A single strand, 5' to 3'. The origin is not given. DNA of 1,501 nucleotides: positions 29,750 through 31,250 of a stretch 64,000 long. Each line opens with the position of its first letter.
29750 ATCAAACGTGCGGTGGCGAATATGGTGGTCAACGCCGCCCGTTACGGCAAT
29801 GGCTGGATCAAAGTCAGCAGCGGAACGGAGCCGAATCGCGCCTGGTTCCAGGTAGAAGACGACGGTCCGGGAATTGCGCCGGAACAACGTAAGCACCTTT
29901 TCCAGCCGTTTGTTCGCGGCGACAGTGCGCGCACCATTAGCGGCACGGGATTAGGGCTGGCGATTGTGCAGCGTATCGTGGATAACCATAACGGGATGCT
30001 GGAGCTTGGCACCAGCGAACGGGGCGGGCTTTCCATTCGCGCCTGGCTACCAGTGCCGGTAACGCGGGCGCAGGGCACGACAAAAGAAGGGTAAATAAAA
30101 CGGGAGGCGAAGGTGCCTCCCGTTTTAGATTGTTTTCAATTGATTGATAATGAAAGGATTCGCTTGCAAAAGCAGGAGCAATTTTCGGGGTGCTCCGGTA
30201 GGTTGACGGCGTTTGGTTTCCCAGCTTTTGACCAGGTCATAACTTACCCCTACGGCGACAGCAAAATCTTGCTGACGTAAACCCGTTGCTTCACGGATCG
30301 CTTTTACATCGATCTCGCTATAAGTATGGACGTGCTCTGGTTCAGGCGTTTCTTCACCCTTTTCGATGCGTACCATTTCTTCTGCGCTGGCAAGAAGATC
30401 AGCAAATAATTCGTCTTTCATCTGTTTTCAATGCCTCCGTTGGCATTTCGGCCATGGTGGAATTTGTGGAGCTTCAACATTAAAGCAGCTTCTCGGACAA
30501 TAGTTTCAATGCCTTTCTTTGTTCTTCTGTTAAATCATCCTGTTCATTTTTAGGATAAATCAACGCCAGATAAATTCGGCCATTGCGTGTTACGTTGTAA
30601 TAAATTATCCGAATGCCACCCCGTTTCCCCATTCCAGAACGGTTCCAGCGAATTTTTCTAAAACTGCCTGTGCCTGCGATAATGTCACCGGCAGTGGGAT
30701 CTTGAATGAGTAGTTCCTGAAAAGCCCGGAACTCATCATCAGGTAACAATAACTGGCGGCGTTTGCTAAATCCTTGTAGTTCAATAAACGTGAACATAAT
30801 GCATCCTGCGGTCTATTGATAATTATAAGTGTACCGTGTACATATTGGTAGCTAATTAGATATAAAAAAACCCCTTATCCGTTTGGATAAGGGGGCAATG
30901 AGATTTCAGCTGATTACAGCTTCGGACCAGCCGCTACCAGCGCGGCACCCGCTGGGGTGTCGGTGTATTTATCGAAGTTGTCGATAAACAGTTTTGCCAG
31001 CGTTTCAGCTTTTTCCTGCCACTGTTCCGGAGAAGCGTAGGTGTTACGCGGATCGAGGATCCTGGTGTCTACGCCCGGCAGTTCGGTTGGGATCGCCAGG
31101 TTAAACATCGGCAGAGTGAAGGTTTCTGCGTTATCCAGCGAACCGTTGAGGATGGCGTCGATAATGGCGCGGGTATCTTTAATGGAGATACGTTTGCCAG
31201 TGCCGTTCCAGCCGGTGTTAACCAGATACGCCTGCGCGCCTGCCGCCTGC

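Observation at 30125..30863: Toxin-antitoxin-like cassette (RelE/ParE-fold toxin + XRE-HTH antitoxin) inserted between envZ and pckA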

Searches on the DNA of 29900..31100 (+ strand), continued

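Call 69: search_dna_similar(query=window:30125-30797:+, collection=ecoli_genomes, mode=distant, max_rows=30, rows=spread)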
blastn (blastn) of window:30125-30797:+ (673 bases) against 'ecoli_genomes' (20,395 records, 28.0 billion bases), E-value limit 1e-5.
Records with a match: 1330; places in all: 1334; records where one place covers at least 80% of the query: 1328.
Genomes with a match: 1330 of 5426; with a place that covers at least 80% of the query: 1328. Places per genome that has any: lowest 1, median 1, highest 2. On chromosomes: 1334 places; on plasmids: 0.
Best place of each record, by identity: >=99% 322; 95-99% 1006; 80-90% 2.
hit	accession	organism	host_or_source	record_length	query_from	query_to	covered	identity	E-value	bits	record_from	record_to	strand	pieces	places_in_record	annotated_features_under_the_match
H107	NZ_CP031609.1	Escherichia coli strain N3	Homo sapiens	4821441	1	673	100%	100.0%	0e+0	1214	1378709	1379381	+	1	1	type II toxin-antitoxin system RelE/ParE family toxin | nadS: NadS family protein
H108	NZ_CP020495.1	Escherichia coli strain 103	Homo sapiens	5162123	1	673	100%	99.6%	0e+0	1201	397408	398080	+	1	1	type II toxin-antitoxin system RelE/ParE family toxin | nadS: NadS family protein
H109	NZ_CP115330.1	Escherichia coli strain CUVET16-394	cat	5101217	1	673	100%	99.6%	0e+0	1201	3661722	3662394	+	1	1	type II toxin-antitoxin system RelE/ParE family toxin | nadS: NadS family protein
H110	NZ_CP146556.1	Escherichia coli strain B1.H1.39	Hospital Wastewater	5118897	1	673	100%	99.6%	0e+0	1201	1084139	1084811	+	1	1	type II toxin-antitoxin system RelE/ParE family toxin | nadS: NadS family protein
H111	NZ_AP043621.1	Escherichia coli strain AST215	Homo sapiens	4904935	1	673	100%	99.6%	0e+0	1201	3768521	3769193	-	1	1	type II toxin-antitoxin system RelE/ParE family toxin | nadS: NadS family protein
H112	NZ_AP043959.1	Escherichia coli strain 20AH011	Canis lupus familiaris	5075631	1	673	100%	99.6%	0e+0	1201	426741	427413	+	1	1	type II toxin-antitoxin system RelE/ParE family toxin | nadS: NadS family protein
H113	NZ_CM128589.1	Escherichia coli strain 200177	Homo sapiens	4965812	1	673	100%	99.3%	0e+0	1192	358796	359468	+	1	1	type II toxin-antitoxin system RelE/ParE family toxin | nadS: NadS family protein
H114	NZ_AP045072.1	Escherichia coli strain JNE112863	Homo sapiens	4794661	1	673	100%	99.1%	0e+0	1187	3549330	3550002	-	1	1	type II toxin-antitoxin system RelE/ParE family toxin | nadS: NadS family protein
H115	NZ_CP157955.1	Escherichia coli strain B1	calf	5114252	1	673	100%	99.0%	0e+0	1183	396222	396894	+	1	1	type II toxin-antitoxin system RelE/ParE family toxin | nadS: NadS family protein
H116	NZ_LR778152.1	Escherichia coli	water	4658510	1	673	100%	99.0%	0e+0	1183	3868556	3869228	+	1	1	type II toxin-antitoxin system RelE/ParE family toxin | nadS: NadS family protein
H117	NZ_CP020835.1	Escherichia coli strain CFSAN051542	blue cheese in wax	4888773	1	673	100%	98.8%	0e+0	1178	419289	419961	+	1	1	type II toxin-antitoxin system RelE/ParE family toxin | nadS: NadS family protein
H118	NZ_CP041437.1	Escherichia coli strain STEC005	goat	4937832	1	673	100%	98.8%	0e+0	1178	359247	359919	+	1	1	type II toxin-antitoxin system RelE/ParE family toxin | nadS: NadS family protein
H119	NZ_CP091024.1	Escherichia coli strain STEC379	pork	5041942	1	673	100%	98.8%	0e+0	1178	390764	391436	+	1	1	type II toxin-antitoxin system RelE/ParE family toxin | nadS: NadS family protein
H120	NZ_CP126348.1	Escherichia coli strain NN5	water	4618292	1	673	100%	98.8%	0e+0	1178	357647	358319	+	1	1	type II toxin-antitoxin system RelE/ParE family toxin | nadS: NadS family protein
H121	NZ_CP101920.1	Escherichia coli strain QA-1986 630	missing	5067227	1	673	100%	98.8%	0e+0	1178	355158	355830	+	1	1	type II toxin-antitoxin system RelE/ParE family toxin | nadS: NadS family protein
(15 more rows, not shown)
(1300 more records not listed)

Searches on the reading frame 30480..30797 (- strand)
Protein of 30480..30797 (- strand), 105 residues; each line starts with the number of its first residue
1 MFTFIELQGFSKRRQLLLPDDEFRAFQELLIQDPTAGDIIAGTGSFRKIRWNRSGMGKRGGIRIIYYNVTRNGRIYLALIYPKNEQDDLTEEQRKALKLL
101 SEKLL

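Call 4: search_protein_families(proteins=[window:30480-30797:-], library=ncbifam, max_evalue=1)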
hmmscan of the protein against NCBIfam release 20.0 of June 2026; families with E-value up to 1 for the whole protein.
window:30480-30797:- (105 aa): 0 families

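Call 7: profile_search(protein=window:30480-30797:-)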
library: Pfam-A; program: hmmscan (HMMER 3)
A. the first sequence (105 residues): domains with independent E <= 10: 1; with E <= 0.001: 1
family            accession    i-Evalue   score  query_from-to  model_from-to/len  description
RelE              PF06296.18      1e-05    26.2      44-104        41-100/120  RelE toxin of RelE / RelB toxin-antitoxin system

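Call 11: search_protein_families(proteins=[window:30480-30797:-], library=padloc, max_evalue=1)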
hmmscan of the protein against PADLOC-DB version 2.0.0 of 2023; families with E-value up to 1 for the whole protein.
window:30480-30797:- (105 aa): 0 families

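Call 12: search_protein_families(proteins=[window:30480-30797:-], library=phrogs, max_evalue=0.01)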
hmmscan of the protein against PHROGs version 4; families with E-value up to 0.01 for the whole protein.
window:30480-30797:- (105 aa): 1 family
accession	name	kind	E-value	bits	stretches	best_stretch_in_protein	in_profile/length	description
phrog_5869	-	unknown function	1.2e-33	116.6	1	1-102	1-102/110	-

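Call 13: search_solved_structures(query=window:30480-30797:-, max_evalue=10, show_alignments=2)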
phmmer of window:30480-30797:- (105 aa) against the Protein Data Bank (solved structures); distinct sequences matched with E-value up to 10: 8.
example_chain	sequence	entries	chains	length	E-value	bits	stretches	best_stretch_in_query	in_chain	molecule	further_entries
5ja9_C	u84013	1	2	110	1.3e-23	86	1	3-100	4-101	Toxin HigB-2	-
5ja8_A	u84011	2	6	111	1.4e-23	86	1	3-100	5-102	Toxin HigB-2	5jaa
8a0x_C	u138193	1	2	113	1.4e-23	85.9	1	3-100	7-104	Toxin HigB-2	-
5mje_A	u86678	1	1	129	2.2e-23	85.3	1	3-100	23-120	Cytotoxic translational repressor of toxin-antitoxin stability system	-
9tv9_C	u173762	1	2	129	5.8e-23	84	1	3-100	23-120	Toxin HigB-2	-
7chu_A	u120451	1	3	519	1.2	12.4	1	43-77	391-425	Putative pectin lyase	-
1rcc_A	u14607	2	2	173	1.5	12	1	44-91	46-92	L FERRITIN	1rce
9xyb_E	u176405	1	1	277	1.6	12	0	29-66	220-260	Envelope protein E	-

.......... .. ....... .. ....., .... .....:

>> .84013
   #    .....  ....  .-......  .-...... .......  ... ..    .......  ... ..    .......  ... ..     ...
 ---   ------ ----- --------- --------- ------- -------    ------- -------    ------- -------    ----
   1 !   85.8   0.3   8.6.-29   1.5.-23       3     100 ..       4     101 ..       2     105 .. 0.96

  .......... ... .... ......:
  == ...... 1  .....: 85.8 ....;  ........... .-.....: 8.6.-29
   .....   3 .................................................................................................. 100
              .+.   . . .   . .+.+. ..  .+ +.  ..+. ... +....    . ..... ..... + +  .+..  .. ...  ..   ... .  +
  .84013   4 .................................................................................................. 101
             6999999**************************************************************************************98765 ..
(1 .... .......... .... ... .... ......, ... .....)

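Call 28: find_related_loci(query=window:30480-30797:-, collection=genome_contigs, flank=4000)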
Query window:30480-30797:- (105 aa) in genome_contigs; peptide patterns used: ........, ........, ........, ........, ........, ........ (x = any residue, [..] = any of these).
115 stretches matched a pattern; 28 encode a relative of the query (tblastn E <= 1e-3); 27 distinct loci.
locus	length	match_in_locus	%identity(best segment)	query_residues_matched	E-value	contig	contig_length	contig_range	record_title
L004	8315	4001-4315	100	1-105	2e-67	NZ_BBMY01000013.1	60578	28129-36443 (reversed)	Escherichia albertii NBRC 107761 = DSM 17582 strain NBRC 107761, whole genome shotgun sequence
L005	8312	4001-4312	83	1-104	5e-57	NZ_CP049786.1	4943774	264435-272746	Leclercia sp. 29361 chromosome, complete genome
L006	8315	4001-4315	80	1-105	4e-56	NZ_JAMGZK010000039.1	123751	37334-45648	Silvania hatchlandensis strain H19S6 NODE_17_length_123751_cov_55.349139, whole genome shotgun sequence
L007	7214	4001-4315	81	1-105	1e-55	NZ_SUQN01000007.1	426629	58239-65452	Citrobacter gillenii strain UMG736 UMG736_7, whole genome shotgun sequence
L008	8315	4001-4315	81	1-105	2e-55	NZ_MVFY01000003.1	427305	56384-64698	Citrobacter portucalensis strain A60 A60_S7_L001_NODE_3_length_427305_cov_22.1798, whole genome shotgun sequence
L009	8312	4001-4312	80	1-104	5e-54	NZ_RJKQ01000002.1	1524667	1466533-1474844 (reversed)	Enterobacter sp. BIGb0383 Ga0304806_102, whole genome shotgun sequence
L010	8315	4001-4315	75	1-105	2e-53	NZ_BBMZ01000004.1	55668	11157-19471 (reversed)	Pseudescherichia vulneris NBRC 102420, whole genome shotgun sequence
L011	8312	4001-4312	78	1-104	2e-53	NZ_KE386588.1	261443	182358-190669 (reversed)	Budvicia aquatica DSM 5075 = ATCC 35567 strain DSM 5075 YWEDRAFT_scaffold_4.5, whole genome shotgun sequence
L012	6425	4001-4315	76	1-105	5e-53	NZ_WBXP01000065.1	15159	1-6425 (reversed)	Shimwellia pseudoproteus strain DSM 3038 DSM3038_65, whole genome shotgun sequence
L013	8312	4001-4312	76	1-104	5e-53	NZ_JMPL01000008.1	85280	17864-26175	Kluyvera ascorbata ATCC 33433 GKAS.assembly.008, whole genome shotgun sequence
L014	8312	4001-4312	77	1-104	3e-53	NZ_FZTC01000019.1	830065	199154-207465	Klebsiella grimontii strain 06D021, whole genome shotgun sequence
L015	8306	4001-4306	75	1-102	6e-52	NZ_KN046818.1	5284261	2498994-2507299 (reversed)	Klebsiella pneumoniae strain ATCC 13883 scaffold1, whole genome shotgun sequence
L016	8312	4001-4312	78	1-104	1e-51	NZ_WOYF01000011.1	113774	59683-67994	Budvicia diplopodorum strain D9 Scaffold11_1, whole genome shotgun sequence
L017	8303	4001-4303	75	1-101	9e-49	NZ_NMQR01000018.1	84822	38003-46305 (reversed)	Photorhabdus sp. CRCIA-P01 scaffold18.1, whole genome shotgun sequence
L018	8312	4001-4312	75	1-104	5e-49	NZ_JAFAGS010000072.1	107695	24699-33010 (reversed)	MAG: Pluralibacter sp. isolate CP_BE_BS_1 BE_BS_k147_6321443, whole genome shotgun sequence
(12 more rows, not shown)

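Call 29: search_dna_similar(query=window:30480-30797:-, collection=plasmids, mode=protein, max_rows=25)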
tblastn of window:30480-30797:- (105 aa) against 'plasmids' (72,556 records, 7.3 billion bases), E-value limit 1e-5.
Records with a match: 900; places in all: 971; records where one place covers at least 80% of the query: 874.
Best place of each record, by identity: >=99% 1; 80-90% 1; <60% 898.
By first word of the organism name: Acinetobacter 306; Ralstonia 116; Klebsiella 99; Salmonella 46; Escherichia 36; Pantoea 30; Acetobacter 29; Yersinia 26; Moraxella 19; Pseudomonas 18; and 64 more.
By predicted mobility (MOB-suite, as given by PLSDB): mobilizable 455; non-mobilizable 298; conjugative 147.
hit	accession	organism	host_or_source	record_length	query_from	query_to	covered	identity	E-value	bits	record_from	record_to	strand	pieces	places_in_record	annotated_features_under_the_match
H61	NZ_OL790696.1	Escherichia coli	-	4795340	1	105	100%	100.0%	5e-63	212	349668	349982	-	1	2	none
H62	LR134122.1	Klebsiella aerogenes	not available: to be reported later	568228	1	104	99%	81.7%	6e-51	178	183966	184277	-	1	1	Uncharacterized protein conserved in bacteria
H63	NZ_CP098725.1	Yersinia ruckeri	Salmo salar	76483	4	104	96%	57.4%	3e-34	130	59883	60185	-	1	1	type II toxin-antitoxin system RelE/ParE family toxin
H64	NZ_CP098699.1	Yersinia ruckeri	Salmo salar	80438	4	104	96%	57.4%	3e-34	130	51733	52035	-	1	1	type II toxin-antitoxin system RelE/ParE family toxin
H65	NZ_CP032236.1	Yersinia ruckeri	Salmo salar,tissue ...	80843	4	104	96%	57.4%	3e-34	130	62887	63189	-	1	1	type II toxin-antitoxin system RelE/ParE family toxin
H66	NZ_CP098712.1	Yersinia ruckeri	Salmo salar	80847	4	104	96%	57.4%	3e-34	130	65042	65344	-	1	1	type II toxin-antitoxin system RelE/ParE family toxin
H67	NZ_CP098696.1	Yersinia ruckeri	Salmo salar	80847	4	104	96%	57.4%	3e-34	130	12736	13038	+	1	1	type II toxin-antitoxin system RelE/ParE family toxin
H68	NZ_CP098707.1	Yersinia ruckeri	Salmo salar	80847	4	104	96%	57.4%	3e-34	130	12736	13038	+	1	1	type II toxin-antitoxin system RelE/ParE family toxin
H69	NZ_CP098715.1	Yersinia ruckeri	Salmo salar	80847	4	104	96%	57.4%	3e-34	130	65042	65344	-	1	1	type II toxin-antitoxin system RelE/ParE family toxin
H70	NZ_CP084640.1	Yersinia ruckeri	Rainbow trout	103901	4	104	96%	57.4%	3e-34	130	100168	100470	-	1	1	type II toxin-antitoxin system RelE/ParE family toxin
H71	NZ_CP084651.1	Yersinia ruckeri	Rainbow trout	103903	4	104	96%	57.4%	3e-34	130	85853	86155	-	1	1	type II toxin-antitoxin system RelE/ParE family toxin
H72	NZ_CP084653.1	Yersinia ruckeri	Rainbow trout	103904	4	104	96%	57.4%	3e-34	130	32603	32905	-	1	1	type II toxin-antitoxin system RelE/ParE family toxin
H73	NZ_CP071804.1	Yersinia ruckeri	strain,sea water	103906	4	104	96%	57.4%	3e-34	130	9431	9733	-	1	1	type II toxin-antitoxin system RelE/ParE family toxin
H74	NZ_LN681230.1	Yersinia ruckeri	-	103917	4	104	96%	57.4%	3e-34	130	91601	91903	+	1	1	type II toxin-antitoxin system RelE/ParE family toxin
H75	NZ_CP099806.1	Yersinia ruckeri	Salmo salar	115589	4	104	96%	57.4%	3e-34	130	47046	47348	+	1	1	type II toxin-antitoxin system RelE/ParE family toxin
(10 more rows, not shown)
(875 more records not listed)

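Call 30: search_dna_similar(query=window:30480-30797:-, collection=phages, mode=protein, max_rows=25)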
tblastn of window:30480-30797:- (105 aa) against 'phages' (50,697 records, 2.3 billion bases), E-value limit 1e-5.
Records with a match: 9; places in all: 9; records where one place covers at least 80% of the query: 9.
Best place of each record, by identity: <60% 9.
By first word of the organism name: Salmonella 3; Acinetobacter 2; Caudoviricetes 2; Escherichia 1; Pseudomonas 1.
By host as written in the record: - 4; Homo sapiens 2; Escherichia coli O157:H7 ATCC 43895 1; Salmonella enterica subsp. enterica serovar Kentucky 1; Pseudomonas aeruginosa F002 1.
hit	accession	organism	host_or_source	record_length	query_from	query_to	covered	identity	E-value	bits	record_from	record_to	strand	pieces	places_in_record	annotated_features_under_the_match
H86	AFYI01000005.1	Salmonella enterica subsp. enterica serovar Infantis str. ...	Homo sapiens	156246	4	103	95%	43.0%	2e-20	90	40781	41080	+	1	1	toxin-antitoxin system, toxin component, RelE family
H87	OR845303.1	Escherichia phage ECO95 1-6-1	Escherichia coli O157:H7 ATCC 43895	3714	4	103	95%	42.0%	6e-20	88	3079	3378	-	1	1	record has no annotation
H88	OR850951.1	Salmonella phage S.Kent 1-2-1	Salmonella enterica subsp. enterica ...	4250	4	103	95%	42.0%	6e-20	88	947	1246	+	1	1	record has no annotation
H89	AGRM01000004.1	Salmonella enterica subsp. houtenae str. ATCC BAA-1581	Homo sapiens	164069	4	103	95%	42.0%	4e-18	83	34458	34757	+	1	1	toxin-antitoxin system, toxin component, RelE family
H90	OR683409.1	Pseudomonas phage Shamal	Pseudomonas aeruginosa F002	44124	1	98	93%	39.8%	4e-16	77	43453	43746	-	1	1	toxin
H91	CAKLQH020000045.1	Acinetobacter phage MD-2021a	not known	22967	4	100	92%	40.2%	5e-17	80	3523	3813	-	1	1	transcription elongation factor GreB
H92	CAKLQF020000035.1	Acinetobacter phage MD-2021a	not known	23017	4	100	92%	40.2%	5e-17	80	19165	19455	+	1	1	transcription elongation factor GreB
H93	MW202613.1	Caudoviricetes sp.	Manatee Spring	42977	1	105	100%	31.1%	3e-10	61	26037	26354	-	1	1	rele toxin of relE/relb toxin-antitoxin system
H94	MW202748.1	Caudoviricetes sp.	Manatee Spring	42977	1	105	100%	31.1%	3e-10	61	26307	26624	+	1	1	rele toxin of relE/relb toxin-antitoxin system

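Call 60: list_cluster_members(proteins=[window:30480-30797:-, window:30125-30421:-])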
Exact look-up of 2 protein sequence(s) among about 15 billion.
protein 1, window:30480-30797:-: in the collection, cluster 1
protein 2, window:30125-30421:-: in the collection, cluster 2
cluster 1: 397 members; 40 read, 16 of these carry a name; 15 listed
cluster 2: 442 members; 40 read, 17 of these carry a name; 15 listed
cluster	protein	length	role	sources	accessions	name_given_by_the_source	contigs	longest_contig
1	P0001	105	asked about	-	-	TPA: type II toxin-antitoxin system RelE/ParE family toxin [Escherichia coli] | hypothetical protein | Toxin HigB-2 n=25 Tax=Enterobacteriaceae TaxID=543 RepID=A0A086VGX0_ECOLX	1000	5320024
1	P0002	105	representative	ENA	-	-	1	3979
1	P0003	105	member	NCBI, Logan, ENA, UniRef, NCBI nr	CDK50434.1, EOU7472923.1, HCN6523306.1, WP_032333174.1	type II toxin-antitoxin system RelE/ParE family toxin [Escherichia coli] | type II toxin-antitoxin system RelE/ParE family toxin n=1 Tax=Escherichia coli TaxID=562 ...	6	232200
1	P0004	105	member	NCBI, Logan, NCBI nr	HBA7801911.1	TPA: type II toxin-antitoxin system RelE/ParE family toxin [Escherichia coli] | type II toxin-antitoxin system RelE/ParE family toxin [Escherichia coli]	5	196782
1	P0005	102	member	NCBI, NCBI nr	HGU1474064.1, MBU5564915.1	type II toxin-antitoxin system RelE/ParE family toxin, partial [Escherichia sp. S69_ASV_4] | type II toxin-antitoxin system RelE/ParE family toxin [Escherichia sp. S69_ASV_4]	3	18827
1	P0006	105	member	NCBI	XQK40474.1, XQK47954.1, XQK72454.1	type II toxin-antitoxin system RelE/ParE family toxin [Escherichia coli]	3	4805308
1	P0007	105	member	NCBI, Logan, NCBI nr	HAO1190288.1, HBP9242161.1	TPA: type II toxin-antitoxin system RelE/ParE family toxin [Escherichia coli] | type II toxin-antitoxin system RelE/ParE family toxin [Escherichia coli]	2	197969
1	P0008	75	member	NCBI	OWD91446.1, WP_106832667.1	type II toxin-antitoxin system RelE/ParE family toxin, partial [Escherichia coli]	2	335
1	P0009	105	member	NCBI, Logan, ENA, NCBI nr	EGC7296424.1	type II toxin-antitoxin system RelE/ParE family toxin [Escherichia coli]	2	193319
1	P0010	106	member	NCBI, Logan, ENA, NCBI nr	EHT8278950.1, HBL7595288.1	type II toxin-antitoxin system RelE/ParE family toxin [Escherichia coli]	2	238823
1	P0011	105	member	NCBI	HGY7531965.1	TPA: type II toxin-antitoxin system RelE/ParE family toxin [Escherichia coli]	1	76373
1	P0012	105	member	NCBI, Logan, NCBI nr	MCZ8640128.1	type II toxin-antitoxin system RelE/ParE family toxin [Escherichia albertii]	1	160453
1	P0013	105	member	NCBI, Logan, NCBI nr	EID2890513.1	type II toxin-antitoxin system RelE/ParE family toxin [Escherichia coli]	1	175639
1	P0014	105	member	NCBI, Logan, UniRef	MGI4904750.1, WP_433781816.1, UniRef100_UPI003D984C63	type II toxin-antitoxin system RelE/ParE family toxin [Escherichia coli] | type II toxin-antitoxin system RelE/ParE family toxin n=1 Tax=Escherichia coli TaxID=562 ...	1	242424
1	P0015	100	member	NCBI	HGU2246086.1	TPA: type II toxin-antitoxin system RelE/ParE family toxin, partial [Escherichia coli]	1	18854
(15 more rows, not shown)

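Call 73: get_annotated_region(hit=H65, flank=1200)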
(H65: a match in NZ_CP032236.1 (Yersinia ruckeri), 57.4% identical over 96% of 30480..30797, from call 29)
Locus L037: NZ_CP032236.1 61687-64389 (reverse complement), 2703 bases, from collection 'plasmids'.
description: Yersinia ruckeri strain NHV_3758 plasmid pYR4, complete sequence
organism: Yersinia ruckeri (NCBI taxid 29486)
taxonomy: Bacteria; Pseudomonadota; Gammaproteobacteria; Enterobacterales; Yersiniaceae; Yersinia; Yersinia ruckeri
host: -; source: Salmo salar,tissue sample,Smolt-producing farm; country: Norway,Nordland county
typing (MOB-suite, as given by PLSDB): mobilizable; relaxase MOBP
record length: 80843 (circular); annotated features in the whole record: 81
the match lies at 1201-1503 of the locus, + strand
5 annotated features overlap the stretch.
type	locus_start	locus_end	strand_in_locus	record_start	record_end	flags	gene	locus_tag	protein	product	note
CDS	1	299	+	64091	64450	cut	-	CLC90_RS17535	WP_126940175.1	DUF3085 domain-containing protein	-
CDS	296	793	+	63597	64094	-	-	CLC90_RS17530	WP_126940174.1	hypothetical protein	-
CDS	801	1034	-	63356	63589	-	-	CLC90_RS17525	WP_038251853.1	hypothetical protein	-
CDS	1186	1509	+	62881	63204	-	-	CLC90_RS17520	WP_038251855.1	type II toxin-antitoxin system RelE/ParE family toxin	-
CDS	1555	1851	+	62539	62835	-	nadS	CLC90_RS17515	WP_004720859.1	NadS family protein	-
